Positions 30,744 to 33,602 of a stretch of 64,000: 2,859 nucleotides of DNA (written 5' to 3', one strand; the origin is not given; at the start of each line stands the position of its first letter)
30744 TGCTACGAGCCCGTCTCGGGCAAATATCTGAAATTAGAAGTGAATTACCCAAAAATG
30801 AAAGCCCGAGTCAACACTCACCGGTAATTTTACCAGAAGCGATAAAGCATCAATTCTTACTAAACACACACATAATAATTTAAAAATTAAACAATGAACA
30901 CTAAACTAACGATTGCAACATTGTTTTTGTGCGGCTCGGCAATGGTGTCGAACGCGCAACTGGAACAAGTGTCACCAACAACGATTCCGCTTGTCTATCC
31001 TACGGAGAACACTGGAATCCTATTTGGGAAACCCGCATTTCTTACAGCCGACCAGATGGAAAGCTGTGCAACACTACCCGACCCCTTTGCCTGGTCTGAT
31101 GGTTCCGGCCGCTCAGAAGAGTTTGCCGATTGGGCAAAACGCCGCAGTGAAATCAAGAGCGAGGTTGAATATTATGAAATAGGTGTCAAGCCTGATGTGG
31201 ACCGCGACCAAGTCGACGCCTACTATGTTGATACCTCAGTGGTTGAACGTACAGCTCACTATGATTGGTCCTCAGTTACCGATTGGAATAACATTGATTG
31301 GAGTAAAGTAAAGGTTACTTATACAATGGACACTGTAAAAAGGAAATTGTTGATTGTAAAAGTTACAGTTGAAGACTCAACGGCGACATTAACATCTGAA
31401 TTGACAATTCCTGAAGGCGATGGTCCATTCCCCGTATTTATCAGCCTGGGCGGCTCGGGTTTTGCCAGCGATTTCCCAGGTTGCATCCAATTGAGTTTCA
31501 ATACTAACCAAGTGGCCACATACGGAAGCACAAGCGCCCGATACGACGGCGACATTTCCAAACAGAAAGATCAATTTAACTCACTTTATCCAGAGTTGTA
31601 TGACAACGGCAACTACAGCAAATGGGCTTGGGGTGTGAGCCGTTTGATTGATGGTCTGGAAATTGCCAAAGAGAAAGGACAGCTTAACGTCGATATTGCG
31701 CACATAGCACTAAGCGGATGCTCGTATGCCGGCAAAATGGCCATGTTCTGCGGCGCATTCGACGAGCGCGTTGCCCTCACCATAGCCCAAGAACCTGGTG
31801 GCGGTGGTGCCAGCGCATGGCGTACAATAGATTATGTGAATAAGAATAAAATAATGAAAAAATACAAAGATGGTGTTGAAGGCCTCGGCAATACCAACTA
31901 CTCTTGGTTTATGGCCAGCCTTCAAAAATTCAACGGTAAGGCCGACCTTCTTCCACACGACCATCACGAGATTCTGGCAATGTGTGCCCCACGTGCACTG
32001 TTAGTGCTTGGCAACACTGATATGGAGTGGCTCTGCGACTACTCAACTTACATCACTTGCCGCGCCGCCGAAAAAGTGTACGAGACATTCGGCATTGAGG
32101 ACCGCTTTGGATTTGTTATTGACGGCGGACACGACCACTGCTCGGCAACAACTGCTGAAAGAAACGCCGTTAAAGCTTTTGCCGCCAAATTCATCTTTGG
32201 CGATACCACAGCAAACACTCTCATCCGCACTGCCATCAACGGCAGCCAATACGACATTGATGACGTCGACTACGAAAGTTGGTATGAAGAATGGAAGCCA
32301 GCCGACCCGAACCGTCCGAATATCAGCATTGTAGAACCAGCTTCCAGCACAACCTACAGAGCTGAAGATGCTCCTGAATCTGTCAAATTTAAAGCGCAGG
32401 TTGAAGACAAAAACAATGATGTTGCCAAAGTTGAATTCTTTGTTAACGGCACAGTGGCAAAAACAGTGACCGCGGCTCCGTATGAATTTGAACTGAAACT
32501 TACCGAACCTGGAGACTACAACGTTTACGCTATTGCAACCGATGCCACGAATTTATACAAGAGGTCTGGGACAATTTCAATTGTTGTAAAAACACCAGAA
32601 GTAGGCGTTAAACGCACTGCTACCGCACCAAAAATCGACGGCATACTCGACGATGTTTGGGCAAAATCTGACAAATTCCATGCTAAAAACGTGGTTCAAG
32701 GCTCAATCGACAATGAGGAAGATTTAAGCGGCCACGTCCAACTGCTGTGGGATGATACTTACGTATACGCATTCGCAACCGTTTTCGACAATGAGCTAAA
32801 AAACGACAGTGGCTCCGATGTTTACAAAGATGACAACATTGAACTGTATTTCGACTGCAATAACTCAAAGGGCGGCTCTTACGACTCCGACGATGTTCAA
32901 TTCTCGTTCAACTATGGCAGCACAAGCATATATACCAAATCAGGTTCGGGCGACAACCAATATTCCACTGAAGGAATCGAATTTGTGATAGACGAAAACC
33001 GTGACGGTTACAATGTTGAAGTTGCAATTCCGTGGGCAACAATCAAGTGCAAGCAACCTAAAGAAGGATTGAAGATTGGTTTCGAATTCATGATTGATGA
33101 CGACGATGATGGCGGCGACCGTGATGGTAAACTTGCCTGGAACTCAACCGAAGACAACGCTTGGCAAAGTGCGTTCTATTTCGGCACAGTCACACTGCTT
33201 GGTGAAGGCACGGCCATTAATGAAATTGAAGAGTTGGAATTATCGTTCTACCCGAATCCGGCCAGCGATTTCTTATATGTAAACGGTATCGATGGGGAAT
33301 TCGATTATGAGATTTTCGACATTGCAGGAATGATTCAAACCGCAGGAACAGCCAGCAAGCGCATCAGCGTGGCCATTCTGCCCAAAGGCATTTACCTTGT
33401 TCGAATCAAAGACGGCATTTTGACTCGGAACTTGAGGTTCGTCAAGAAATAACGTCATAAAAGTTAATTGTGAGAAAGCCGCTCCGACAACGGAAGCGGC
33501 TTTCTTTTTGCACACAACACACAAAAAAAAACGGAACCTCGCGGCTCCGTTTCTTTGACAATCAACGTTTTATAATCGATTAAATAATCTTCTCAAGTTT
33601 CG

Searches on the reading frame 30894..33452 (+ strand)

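Call 5: search_protein_families(library=pfam, proteins=[window:30894-33452:+])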
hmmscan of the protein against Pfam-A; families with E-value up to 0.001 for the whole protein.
window:30894-33452:+ (852 aa): 4 families
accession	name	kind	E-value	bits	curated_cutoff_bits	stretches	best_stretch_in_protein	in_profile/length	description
PF22244.2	GCE_fung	-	1.5e-61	208.7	27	1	155-400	1-231/231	Glucuronyl esterase, fungi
PF06452.16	CBM9_1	-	5.5e-44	150.7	23.4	1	581-770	1-184/185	Carbohydrate family 9 binding domain-like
PF17957.7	Big_7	-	8.6e-12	46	24.1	1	475-545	1-69/70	Bacterial Ig domain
PF18962.6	Por_Secre_tail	-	5.3e-09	36.7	27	1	786-841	2-65/75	Secretion system C-terminal sorting domain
